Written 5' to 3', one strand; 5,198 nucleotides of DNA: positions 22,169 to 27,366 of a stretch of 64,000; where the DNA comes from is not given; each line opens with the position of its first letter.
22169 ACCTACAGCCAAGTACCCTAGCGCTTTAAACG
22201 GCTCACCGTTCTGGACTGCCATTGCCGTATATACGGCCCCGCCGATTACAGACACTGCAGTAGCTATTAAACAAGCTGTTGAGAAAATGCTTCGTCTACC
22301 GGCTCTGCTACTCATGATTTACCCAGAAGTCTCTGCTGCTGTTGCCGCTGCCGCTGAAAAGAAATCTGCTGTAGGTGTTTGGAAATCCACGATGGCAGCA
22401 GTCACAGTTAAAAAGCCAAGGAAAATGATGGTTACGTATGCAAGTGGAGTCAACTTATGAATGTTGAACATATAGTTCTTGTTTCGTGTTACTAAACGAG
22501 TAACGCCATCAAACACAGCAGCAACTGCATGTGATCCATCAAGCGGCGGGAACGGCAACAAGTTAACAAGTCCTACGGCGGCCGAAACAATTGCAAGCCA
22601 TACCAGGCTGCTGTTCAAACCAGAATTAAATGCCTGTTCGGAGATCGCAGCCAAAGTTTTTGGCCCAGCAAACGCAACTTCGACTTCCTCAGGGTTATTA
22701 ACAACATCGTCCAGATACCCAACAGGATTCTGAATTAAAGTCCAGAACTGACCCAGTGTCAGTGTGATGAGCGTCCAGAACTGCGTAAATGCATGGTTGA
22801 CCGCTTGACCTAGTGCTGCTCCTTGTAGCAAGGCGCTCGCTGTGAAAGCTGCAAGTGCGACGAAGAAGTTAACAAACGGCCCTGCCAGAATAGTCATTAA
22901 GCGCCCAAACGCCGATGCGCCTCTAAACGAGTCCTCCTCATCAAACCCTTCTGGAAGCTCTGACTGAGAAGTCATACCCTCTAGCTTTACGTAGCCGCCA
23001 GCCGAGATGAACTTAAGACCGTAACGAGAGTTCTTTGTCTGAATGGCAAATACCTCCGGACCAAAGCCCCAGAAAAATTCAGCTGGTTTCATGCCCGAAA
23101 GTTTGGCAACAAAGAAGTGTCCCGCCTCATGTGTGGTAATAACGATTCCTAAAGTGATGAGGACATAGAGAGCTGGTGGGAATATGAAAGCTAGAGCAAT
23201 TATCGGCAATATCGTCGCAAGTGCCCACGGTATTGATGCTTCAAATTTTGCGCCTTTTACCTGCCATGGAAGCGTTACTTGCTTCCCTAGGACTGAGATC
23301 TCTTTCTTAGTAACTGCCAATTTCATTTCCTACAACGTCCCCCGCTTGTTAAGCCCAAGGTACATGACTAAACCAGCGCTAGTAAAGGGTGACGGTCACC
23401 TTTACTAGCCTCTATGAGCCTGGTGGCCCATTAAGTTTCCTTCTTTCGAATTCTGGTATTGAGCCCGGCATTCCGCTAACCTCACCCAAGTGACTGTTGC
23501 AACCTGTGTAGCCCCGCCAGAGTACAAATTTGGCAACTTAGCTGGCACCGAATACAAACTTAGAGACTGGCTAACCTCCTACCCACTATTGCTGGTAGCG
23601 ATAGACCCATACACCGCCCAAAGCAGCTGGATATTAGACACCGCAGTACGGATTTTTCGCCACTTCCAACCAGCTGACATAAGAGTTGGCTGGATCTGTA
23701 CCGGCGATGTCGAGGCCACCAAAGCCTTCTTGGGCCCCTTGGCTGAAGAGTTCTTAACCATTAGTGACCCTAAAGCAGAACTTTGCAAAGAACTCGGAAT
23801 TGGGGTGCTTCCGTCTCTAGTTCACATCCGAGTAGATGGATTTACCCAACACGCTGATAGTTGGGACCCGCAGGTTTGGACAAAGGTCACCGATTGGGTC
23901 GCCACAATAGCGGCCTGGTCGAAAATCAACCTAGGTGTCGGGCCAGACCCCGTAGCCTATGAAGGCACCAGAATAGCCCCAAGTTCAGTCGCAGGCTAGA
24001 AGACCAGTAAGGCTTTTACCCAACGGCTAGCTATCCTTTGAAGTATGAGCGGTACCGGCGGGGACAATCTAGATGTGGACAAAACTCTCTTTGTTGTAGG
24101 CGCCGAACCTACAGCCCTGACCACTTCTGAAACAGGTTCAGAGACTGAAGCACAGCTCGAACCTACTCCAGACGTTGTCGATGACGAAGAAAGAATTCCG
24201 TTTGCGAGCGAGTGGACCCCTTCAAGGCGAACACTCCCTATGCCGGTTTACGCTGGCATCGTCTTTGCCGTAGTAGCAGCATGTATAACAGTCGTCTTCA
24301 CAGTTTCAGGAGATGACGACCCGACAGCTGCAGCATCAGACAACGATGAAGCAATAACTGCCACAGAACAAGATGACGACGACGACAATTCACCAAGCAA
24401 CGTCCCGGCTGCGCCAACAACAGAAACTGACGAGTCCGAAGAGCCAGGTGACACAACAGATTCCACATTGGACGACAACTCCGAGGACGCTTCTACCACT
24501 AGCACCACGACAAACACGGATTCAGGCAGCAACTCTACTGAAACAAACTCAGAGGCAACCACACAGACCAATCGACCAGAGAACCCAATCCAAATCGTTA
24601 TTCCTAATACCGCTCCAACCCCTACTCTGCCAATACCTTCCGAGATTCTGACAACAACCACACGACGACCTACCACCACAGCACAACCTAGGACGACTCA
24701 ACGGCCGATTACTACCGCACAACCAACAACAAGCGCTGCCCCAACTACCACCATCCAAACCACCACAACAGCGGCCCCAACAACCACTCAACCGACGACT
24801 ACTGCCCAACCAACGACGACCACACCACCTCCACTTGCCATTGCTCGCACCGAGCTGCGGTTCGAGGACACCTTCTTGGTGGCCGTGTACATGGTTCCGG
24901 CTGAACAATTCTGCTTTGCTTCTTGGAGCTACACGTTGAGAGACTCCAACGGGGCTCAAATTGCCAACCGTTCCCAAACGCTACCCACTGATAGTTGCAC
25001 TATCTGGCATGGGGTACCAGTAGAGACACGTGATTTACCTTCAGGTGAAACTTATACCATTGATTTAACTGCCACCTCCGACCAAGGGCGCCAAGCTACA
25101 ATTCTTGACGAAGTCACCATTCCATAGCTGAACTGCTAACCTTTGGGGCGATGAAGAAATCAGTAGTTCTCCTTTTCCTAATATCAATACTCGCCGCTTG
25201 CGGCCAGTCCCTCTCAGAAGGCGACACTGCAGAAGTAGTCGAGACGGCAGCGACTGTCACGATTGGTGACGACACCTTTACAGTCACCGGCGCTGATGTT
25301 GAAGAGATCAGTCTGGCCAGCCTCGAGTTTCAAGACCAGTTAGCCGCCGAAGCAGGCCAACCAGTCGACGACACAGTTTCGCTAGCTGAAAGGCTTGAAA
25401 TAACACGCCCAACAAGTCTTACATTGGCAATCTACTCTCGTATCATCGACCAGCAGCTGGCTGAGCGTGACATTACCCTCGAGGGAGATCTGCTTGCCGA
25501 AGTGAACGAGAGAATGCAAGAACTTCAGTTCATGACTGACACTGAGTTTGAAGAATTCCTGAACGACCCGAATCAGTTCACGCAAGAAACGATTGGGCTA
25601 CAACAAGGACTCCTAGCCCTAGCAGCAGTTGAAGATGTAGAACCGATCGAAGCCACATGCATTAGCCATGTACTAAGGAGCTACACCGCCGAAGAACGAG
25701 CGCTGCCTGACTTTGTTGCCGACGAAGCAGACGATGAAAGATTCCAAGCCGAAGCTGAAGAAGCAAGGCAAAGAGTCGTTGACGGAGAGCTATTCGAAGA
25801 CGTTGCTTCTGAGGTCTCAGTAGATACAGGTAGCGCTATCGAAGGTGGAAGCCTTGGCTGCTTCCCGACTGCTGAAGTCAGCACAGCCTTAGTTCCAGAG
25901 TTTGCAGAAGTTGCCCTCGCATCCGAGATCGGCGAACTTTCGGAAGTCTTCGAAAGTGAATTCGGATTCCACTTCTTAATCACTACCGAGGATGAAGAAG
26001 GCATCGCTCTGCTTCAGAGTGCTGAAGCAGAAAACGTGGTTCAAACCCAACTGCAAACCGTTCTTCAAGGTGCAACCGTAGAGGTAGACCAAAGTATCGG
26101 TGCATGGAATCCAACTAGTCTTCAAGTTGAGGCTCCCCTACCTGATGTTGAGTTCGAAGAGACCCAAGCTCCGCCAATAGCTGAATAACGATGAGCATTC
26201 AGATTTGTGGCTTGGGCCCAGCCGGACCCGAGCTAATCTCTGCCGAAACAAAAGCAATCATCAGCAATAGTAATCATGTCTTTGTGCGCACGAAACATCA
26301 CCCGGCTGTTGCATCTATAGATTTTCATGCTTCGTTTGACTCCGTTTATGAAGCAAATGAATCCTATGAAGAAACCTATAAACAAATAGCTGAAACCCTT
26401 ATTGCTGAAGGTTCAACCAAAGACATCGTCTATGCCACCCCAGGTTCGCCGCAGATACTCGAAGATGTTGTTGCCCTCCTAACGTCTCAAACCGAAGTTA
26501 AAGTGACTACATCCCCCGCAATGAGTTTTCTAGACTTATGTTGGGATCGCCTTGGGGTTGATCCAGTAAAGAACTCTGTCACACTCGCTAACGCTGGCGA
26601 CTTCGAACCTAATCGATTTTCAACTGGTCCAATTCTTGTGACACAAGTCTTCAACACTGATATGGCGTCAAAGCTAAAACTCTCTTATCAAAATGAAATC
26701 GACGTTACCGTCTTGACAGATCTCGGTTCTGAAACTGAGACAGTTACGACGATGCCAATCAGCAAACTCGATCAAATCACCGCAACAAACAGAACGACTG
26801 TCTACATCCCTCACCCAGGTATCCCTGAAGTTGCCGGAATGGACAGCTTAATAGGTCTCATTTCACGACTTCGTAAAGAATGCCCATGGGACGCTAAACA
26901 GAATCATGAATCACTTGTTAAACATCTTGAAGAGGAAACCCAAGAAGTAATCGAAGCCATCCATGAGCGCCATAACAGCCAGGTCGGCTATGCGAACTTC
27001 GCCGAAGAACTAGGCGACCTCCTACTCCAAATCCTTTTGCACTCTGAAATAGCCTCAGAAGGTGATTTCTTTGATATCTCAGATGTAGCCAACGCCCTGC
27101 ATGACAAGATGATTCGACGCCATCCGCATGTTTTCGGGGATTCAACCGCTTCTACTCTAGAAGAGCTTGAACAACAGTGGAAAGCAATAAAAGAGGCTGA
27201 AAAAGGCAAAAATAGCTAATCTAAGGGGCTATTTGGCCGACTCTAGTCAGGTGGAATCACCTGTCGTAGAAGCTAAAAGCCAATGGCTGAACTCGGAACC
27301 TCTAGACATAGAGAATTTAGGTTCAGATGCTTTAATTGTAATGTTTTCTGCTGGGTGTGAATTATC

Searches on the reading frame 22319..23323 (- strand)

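Call 73: search_protein_families(library=pfam, proteins=[window:22319-23323:-], max_evalue=0.0001)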
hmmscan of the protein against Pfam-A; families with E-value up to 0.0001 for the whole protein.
window:22319-23323:- (334 aa): 1 family
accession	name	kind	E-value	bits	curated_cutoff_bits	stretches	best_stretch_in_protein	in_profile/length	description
PF02163.28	Peptidase_M50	-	3.8e-44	151.1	27.2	1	53-282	1-207/221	Peptidase family M50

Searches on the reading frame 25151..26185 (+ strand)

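Call 73: search_protein_families(library=pfam, proteins=[window:25151-26185:+], max_evalue=0.0001)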
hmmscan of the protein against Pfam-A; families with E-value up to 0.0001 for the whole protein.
window:25151-26185:+ (345 aa): 2 families
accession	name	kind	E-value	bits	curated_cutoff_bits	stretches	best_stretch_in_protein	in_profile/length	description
PF00639.27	Rotamase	-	2.5e-15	57.7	21.7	1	173-276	1-93/97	PPIC-type PPIASE domain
PF13616.12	Rotamase_3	-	5.4e-15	56.4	22.5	1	168-277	15-111/116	PPIC-type PPIASE domain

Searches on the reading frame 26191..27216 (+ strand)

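Call 73: search_protein_families(library=pfam, proteins=[window:26191-27216:+], max_evalue=0.0001)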
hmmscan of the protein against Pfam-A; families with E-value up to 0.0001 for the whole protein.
window:26191-27216:+ (342 aa): 2 families
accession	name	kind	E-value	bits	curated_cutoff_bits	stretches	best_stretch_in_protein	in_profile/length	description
PF03819.22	MazG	-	2.5e-23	82.5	22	1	237-315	1-74/74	MazG nucleotide pyrophosphohydrolase domain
PF00590.25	TP_methylase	-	6.5e-15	56.1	27.8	1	5-193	4-211/212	Tetrapyrrole (Corrin/Porphyrin) Methylases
